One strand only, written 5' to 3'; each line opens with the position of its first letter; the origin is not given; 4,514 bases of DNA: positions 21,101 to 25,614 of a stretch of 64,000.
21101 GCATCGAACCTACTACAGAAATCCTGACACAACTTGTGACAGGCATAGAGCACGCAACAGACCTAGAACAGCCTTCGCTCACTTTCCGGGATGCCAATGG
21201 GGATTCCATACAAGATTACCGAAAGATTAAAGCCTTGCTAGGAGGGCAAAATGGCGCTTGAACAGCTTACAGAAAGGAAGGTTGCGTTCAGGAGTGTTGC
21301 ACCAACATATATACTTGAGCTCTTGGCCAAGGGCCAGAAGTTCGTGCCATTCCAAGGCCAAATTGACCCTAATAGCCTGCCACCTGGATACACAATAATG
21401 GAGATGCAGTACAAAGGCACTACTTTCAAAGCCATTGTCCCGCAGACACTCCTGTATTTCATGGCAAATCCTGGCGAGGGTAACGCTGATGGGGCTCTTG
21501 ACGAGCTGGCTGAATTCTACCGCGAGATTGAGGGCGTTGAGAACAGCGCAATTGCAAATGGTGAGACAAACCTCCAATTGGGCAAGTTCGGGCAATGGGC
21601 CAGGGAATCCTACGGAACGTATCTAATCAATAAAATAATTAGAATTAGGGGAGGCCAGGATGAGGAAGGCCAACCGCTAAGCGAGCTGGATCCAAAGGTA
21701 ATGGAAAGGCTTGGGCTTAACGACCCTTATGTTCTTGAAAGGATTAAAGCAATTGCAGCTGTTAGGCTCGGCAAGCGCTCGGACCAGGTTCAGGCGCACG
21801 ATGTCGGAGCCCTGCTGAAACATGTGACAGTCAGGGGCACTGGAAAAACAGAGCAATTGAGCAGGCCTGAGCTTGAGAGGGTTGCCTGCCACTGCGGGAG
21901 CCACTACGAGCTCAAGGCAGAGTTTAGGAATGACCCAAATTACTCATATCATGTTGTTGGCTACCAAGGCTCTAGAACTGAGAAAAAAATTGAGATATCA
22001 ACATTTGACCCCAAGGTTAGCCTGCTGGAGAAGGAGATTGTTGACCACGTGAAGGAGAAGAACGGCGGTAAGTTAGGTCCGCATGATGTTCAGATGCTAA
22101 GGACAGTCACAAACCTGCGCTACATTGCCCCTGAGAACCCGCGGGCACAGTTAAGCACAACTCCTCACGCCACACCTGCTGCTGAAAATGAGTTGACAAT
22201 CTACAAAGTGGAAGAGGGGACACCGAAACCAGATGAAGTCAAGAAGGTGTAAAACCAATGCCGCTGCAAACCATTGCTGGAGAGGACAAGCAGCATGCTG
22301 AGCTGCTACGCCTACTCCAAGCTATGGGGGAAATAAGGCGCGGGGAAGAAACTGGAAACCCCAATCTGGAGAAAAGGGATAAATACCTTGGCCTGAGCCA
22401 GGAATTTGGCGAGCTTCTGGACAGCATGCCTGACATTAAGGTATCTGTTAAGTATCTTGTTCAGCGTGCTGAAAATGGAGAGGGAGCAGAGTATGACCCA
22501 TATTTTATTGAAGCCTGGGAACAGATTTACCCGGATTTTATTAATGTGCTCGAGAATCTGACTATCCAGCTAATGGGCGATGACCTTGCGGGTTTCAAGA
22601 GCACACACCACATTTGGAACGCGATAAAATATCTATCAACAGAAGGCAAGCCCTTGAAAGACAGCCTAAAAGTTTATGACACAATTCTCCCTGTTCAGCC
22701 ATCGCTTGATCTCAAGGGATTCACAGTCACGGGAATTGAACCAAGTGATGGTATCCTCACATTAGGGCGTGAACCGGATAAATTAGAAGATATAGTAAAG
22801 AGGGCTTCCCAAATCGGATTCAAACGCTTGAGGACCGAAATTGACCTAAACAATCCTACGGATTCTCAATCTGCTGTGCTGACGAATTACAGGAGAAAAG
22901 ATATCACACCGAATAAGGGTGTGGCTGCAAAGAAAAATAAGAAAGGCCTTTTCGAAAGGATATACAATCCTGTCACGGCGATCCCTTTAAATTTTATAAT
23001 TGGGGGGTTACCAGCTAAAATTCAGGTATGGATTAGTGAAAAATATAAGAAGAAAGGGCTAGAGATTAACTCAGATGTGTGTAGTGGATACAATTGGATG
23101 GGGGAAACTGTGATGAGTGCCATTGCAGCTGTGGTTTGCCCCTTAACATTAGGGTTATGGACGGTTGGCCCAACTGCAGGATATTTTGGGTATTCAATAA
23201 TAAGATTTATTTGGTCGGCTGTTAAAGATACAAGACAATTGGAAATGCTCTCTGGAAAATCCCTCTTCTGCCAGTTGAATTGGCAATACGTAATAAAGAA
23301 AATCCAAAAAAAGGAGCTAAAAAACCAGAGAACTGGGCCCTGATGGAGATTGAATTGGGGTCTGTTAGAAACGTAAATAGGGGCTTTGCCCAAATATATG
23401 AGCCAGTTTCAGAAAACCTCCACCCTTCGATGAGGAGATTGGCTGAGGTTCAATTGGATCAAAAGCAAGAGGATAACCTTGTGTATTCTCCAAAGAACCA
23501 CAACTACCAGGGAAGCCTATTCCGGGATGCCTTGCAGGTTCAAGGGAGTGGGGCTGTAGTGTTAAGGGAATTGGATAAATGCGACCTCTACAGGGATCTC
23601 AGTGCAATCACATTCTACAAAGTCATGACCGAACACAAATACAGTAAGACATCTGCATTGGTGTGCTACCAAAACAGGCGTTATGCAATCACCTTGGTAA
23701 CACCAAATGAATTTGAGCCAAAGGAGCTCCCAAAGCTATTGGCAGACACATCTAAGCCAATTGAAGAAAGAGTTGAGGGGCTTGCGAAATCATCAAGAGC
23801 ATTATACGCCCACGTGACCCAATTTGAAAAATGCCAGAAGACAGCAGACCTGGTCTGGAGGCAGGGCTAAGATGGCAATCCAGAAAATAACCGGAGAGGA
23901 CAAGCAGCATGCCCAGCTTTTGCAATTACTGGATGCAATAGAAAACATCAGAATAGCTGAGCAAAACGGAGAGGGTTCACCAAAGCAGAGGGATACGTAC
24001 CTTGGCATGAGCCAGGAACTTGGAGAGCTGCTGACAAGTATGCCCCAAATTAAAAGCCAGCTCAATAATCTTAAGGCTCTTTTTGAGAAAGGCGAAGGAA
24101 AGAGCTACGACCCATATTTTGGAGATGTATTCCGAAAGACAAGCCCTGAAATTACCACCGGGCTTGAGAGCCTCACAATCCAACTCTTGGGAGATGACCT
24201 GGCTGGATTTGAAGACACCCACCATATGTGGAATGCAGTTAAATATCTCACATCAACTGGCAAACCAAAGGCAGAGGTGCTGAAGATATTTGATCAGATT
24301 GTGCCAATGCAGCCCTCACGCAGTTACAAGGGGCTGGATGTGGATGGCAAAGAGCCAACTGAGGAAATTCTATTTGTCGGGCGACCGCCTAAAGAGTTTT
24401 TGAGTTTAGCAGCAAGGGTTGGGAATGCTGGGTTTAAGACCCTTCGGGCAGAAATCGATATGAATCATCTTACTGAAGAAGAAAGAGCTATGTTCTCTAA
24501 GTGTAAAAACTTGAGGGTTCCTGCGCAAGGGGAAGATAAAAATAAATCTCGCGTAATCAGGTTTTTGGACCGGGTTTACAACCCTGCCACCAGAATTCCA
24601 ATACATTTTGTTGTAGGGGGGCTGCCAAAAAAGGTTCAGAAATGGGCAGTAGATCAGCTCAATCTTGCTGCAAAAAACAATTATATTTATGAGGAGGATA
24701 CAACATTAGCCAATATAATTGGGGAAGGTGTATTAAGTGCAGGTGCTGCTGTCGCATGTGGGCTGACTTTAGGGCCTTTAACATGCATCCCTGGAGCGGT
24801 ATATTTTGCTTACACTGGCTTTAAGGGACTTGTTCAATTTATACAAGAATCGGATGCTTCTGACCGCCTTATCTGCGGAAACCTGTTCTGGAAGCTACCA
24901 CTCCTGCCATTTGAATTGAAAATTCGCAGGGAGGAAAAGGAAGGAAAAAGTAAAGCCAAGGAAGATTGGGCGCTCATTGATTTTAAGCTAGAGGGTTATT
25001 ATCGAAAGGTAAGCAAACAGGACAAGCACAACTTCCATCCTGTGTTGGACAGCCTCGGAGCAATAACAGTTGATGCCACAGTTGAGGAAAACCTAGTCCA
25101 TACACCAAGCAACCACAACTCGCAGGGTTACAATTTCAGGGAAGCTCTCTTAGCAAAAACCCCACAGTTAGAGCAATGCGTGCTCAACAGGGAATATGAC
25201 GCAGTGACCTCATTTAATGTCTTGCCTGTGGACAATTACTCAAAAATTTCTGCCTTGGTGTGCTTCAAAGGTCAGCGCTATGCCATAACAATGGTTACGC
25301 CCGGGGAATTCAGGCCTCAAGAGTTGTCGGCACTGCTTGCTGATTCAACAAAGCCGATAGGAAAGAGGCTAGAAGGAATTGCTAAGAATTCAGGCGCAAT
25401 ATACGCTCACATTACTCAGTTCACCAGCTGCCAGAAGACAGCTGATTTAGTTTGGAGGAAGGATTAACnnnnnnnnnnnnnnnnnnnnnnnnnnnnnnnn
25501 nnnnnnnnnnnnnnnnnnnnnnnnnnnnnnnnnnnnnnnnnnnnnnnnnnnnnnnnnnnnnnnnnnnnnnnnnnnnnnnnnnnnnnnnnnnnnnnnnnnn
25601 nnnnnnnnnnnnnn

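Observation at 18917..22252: Radical SAM (twitch/SPASM-like) + tandem AAA+ ATPase + hypothetical protein head the paralogue operon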

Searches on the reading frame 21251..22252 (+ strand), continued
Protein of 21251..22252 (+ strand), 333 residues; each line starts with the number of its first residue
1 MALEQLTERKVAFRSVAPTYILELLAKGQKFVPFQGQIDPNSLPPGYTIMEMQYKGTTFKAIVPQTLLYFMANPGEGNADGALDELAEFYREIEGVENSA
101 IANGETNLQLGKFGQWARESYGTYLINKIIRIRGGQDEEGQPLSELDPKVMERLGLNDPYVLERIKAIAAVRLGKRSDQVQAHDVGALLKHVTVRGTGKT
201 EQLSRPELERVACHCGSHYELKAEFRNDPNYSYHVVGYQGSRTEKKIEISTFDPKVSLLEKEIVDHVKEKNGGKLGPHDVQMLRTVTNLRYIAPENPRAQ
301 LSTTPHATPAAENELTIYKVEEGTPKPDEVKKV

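Call 90: find_related_loci(query=A3, collection=metagenome_contigs, flank=10000)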
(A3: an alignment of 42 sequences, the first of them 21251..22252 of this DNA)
Query A3 (333 aa) in metagenome_contigs; peptide patterns used: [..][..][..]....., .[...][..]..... (x = any residue, [..] = any of these).
343 stretches matched a pattern; 27 encode a relative of the query (tblastn E <= 1e-3); 26 distinct loci.
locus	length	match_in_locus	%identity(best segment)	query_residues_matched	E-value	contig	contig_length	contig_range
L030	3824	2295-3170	45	22-305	5e-85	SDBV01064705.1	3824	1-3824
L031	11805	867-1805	44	1-307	1e-84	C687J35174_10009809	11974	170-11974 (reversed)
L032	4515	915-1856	41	1-302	1e-78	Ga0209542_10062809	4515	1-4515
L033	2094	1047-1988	41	1-302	2e-81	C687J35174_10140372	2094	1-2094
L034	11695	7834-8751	42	1-306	7e-76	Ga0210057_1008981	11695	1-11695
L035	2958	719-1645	40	1-305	4e-75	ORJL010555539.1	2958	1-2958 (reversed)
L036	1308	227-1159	38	5-305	1e-78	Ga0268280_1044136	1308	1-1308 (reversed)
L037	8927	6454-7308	41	8-305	4e-71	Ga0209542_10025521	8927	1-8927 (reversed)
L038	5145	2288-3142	41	8-305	4e-71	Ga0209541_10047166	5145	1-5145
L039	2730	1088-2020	39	1-305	2e-69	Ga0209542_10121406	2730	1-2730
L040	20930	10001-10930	40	1-305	2e-68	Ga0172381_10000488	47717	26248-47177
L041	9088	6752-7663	39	1-305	3e-67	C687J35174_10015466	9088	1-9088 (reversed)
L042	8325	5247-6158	39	1-305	3e-67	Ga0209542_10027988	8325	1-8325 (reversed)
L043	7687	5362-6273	38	1-305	8e-67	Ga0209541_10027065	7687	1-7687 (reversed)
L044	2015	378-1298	38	1-305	1e-64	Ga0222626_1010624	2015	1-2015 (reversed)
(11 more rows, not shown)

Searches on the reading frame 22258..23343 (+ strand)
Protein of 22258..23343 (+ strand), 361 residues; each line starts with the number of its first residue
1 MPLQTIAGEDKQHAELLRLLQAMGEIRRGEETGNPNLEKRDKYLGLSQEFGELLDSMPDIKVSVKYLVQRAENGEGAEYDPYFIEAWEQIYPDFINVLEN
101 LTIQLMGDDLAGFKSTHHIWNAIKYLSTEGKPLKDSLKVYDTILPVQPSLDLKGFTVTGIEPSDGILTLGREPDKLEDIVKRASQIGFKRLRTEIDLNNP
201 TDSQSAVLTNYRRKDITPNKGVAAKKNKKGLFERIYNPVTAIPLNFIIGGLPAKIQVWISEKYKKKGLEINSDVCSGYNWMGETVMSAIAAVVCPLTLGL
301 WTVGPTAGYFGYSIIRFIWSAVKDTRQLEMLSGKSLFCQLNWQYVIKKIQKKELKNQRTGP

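Call 5: search_protein_families(library=pfam, proteins=[window:22258-23343:+], max_evalue=0.1)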
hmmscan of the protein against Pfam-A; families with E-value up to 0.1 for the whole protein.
window:22258-23343:+ (361 aa): 1 family
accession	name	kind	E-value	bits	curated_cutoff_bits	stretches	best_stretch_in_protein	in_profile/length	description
PF09835.14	DUF2062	-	0.0016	18.8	27.4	1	258-324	92-143/147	Uncharacterized protein conserved in bacteria (DUF2062)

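Call 6: search_protein_families(library=ncbifam, proteins=[window:22258-23343:+], max_evalue=0.1)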
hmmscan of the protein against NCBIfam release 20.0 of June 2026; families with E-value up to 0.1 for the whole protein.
window:22258-23343:+ (361 aa): 0 families

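Call 7: search_protein_families(library=padloc, proteins=[window:22258-23343:+], max_evalue=0.01)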
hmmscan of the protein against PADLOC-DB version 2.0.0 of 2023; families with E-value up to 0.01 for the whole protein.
window:22258-23343:+ (361 aa): 0 families

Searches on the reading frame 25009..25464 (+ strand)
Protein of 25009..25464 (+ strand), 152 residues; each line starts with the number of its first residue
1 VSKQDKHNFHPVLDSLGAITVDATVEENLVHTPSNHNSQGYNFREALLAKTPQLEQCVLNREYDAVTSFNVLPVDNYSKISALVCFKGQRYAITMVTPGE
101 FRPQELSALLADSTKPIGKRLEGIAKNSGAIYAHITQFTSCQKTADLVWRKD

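Call 95: search_solved_structures(query=A6, max_evalue=10)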
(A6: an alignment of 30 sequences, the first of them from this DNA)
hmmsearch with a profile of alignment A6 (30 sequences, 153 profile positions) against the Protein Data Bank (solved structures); distinct sequences matched with E-value up to 10: 3.
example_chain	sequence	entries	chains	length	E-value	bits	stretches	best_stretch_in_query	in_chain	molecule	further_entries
4xb0_A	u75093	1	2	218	0.28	14.3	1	80-115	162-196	Serine/threonine-protein kinase PLK2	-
4rs6_A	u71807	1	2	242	0.33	14.1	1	80-115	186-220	Serine/threonine-protein kinase PLK2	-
9pr8_A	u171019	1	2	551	1.2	12.3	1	74-117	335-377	Germination-specific protease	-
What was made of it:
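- On T-fold (tunnelling-fold) enzymes, for the P C-terminal domain: A profile search of the PDB finds no T-fold protein (call 95).
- The fold hits are not significant, and a C-domain profile finds no T-fold protein in the PDB (call 95).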
